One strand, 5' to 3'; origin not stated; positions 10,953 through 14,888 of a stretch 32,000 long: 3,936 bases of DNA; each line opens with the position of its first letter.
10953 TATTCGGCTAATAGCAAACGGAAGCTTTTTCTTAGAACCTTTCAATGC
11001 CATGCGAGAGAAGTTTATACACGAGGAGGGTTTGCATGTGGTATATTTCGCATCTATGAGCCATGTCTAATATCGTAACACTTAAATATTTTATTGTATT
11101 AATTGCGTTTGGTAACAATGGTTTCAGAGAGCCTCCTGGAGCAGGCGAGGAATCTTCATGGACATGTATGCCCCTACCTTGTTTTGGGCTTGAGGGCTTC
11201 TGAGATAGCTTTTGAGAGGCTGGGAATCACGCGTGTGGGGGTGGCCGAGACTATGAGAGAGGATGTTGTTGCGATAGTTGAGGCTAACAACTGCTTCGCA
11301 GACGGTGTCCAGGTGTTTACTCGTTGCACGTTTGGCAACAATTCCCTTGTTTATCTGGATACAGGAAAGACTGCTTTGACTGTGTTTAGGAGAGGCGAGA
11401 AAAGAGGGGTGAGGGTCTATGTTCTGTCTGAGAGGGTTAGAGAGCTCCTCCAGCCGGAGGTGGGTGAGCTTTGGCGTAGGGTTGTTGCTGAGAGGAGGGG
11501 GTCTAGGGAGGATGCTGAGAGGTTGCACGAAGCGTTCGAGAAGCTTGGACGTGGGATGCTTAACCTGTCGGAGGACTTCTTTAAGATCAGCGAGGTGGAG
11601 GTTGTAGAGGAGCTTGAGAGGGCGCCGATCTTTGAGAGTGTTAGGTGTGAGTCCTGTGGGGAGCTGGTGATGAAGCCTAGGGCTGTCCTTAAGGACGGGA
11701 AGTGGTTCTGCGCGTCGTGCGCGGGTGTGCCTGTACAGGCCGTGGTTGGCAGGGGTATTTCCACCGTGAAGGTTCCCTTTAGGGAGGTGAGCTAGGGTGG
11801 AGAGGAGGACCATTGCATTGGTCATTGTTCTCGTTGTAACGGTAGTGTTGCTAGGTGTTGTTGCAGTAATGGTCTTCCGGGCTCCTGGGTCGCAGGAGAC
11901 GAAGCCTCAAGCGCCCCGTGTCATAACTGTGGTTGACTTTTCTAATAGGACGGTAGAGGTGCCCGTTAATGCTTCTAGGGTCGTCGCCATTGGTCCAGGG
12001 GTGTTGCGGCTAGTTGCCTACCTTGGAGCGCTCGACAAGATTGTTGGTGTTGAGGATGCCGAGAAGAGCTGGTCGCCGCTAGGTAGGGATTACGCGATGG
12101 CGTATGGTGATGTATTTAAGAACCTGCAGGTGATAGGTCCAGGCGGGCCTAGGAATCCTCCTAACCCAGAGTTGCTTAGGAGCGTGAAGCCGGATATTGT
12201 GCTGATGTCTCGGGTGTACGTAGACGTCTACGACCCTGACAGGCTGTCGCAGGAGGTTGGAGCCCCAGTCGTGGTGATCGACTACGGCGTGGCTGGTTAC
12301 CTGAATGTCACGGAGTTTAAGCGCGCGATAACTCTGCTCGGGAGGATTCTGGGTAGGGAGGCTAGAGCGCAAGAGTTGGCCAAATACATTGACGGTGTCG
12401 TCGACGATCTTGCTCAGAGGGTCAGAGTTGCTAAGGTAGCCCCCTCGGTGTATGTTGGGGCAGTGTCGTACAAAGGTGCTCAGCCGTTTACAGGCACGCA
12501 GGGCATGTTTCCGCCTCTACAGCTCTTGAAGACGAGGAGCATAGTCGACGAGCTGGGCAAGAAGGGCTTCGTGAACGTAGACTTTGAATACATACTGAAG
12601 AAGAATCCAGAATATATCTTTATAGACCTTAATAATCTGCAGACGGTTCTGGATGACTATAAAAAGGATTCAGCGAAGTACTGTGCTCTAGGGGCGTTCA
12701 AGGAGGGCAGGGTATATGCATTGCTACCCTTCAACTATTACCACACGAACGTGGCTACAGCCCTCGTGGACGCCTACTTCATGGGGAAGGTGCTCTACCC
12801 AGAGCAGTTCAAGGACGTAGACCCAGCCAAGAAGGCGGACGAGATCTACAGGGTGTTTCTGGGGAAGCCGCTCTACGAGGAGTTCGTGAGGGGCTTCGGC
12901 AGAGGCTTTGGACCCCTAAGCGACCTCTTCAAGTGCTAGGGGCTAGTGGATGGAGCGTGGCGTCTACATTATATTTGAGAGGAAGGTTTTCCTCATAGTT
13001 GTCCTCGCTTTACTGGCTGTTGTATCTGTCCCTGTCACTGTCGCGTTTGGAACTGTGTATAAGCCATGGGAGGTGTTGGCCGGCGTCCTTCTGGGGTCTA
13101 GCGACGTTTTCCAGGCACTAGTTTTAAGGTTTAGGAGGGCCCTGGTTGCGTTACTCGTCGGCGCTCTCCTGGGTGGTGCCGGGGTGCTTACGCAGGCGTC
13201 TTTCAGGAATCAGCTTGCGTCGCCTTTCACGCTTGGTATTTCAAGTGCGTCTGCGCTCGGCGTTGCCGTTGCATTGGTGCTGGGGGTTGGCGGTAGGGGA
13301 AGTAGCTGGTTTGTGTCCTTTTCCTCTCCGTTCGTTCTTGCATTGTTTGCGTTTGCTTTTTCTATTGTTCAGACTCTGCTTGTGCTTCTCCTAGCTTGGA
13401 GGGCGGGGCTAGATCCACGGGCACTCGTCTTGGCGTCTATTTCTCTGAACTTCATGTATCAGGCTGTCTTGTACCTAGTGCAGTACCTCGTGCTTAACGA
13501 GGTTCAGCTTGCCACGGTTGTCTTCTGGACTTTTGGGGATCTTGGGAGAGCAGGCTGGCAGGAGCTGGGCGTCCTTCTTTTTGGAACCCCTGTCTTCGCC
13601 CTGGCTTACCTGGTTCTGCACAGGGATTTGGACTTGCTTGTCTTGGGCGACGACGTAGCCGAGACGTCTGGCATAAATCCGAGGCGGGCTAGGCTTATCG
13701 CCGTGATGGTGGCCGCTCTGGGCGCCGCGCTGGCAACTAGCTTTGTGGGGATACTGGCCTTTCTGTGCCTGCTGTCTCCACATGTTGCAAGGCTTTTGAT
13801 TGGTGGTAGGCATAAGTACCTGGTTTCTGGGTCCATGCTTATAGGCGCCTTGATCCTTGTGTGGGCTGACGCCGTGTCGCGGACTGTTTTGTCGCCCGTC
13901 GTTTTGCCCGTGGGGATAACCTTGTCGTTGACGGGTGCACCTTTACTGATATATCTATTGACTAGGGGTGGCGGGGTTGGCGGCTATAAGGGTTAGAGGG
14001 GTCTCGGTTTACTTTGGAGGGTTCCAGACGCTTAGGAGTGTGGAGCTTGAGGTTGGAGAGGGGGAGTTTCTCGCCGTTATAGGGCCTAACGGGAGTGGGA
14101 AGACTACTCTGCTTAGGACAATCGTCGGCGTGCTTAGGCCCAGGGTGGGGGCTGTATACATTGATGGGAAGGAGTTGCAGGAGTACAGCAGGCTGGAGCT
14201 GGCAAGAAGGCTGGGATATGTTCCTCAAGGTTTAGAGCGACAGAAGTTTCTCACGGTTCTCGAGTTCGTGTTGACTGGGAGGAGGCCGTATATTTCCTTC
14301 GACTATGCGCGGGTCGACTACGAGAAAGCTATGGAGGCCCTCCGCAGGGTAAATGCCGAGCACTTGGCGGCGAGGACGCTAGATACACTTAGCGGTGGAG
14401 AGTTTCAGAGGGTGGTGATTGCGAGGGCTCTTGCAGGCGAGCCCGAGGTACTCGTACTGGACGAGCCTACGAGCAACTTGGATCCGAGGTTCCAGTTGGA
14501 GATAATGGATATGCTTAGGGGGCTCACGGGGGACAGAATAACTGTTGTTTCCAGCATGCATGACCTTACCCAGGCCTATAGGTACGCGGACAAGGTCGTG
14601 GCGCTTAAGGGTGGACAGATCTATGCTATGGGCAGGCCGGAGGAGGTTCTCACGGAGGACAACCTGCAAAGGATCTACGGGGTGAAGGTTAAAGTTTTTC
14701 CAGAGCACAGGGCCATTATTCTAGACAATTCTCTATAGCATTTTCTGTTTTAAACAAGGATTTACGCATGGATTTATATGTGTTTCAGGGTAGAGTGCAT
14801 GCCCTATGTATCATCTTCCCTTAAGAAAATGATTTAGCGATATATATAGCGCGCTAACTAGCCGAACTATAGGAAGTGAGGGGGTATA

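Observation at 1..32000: Strong strand-specific A+C versus G+T asymmetry that ignores gene orientation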

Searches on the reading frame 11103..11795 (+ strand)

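Call 14: search_protein_families(library=pfam, proteins=[window:11103-11795:+], max_evalue=0.01)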
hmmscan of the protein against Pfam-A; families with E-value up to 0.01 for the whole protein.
window:11103-11795:+ (230 aa): 2 families
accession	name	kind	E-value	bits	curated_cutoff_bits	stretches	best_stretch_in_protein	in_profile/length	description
PF02663.19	FmdE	-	1.4e-36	125.9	22.9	1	18-160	1-132/133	FmdE, Molybdenum formylmethanofuran dehydrogenase operon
PF01258.23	zf-dskA_traR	-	1.2e-07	32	24.9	1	176-208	2-32/36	Prokaryotic dksA/traR C4-type zinc finger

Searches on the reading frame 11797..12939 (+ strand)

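Call 14: search_protein_families(library=pfam, proteins=[window:11797-12939:+], max_evalue=0.01)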
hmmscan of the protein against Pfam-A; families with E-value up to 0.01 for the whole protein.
window:11797-12939:+ (380 aa): 2 families
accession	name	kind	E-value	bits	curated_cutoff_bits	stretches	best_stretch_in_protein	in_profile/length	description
PF01497.23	Peripla_BP_2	-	1.9e-23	83.5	27.5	1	62-309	1-231/235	Periplasmic binding protein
PF07790.16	Pilin_N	-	0.004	18.4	25.2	1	6-40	7-41/78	Archaeal Type IV pilin, N-terminal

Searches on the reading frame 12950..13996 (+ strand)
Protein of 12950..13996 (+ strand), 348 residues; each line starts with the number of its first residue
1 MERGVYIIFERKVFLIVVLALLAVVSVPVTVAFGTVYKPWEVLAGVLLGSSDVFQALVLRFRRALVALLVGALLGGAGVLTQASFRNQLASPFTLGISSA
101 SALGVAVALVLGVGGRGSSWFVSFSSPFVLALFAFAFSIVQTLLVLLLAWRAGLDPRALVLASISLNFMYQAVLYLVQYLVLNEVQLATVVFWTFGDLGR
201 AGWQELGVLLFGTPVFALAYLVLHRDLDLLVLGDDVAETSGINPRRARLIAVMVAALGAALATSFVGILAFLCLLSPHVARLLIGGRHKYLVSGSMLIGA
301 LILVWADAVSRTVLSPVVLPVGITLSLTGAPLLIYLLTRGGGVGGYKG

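Call 14: search_protein_families(library=pfam, proteins=[window:12950-13996:+], max_evalue=0.01)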
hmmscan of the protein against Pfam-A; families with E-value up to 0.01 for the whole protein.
window:12950-13996:+ (348 aa): 2 families
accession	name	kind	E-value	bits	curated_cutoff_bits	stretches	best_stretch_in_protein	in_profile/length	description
PF01032.23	FecCD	-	4.7e-75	252.9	26.5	1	23-339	2-311/311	FecCD transport family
PF00950.22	ABC-3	-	0.00094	19.2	20.1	1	89-311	30-233/258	ABC 3 transport family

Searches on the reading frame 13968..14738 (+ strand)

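Call 14: search_protein_families(library=pfam, proteins=[window:13968-14738:+], max_evalue=0.01)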
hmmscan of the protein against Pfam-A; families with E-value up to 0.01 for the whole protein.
window:13968-14738:+ (256 aa): 13 families
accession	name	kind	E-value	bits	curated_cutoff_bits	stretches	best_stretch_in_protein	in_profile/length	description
PF00005.33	ABC_tran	-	7.7e-34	117.7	25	1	22-169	1-137/137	ABC transporter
PF13304.12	AAA_21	-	1.3e-10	42.3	27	2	35-57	2-24/304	AAA domain, putative AbiEii toxin, Type IV TA system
PF02463.25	SMC_N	-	1.3e-05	25.2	40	1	18-53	9-45/220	RecF/RecN/SMC N terminal domain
PF13401.12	AAA_22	-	1.8e-05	25.5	27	1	33-127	6-65/130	AAA domain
PF13191.12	AAA_16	-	3.8e-05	24.7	32.6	1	30-166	22-140/167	AAA ATPase domain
PF13555.12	AAA_29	-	0.00018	21.6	27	1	18-59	11-49/61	P-loop containing region of AAA domain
PF01637.24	ATPase_2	-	0.00044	20.6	33.2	1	27-78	15-67/225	ATPase domain predominantly from Archaea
PF13476.12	AAA_23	-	0.00046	21.3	27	1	18-53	6-40/201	AAA domain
PF20703.3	nSTAND1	-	0.00093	19.4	27.1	1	3-51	4-52/379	Novel STAND NTPase 1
PF13173.12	AAA_14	-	0.0011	19.4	27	1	33-85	3-50/129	AAA domain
PF25199.1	nSTAND_NTPase5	-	0.0027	18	34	1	27-57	36-66/145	Novel STAND NTPase 5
PF13175.12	AAA_15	-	0.004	17.3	32.1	1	18-56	10-47/374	AAA ATPase domain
PF13514.12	AAA_27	-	0.0058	16.7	22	0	16-54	11-48/206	AAA domain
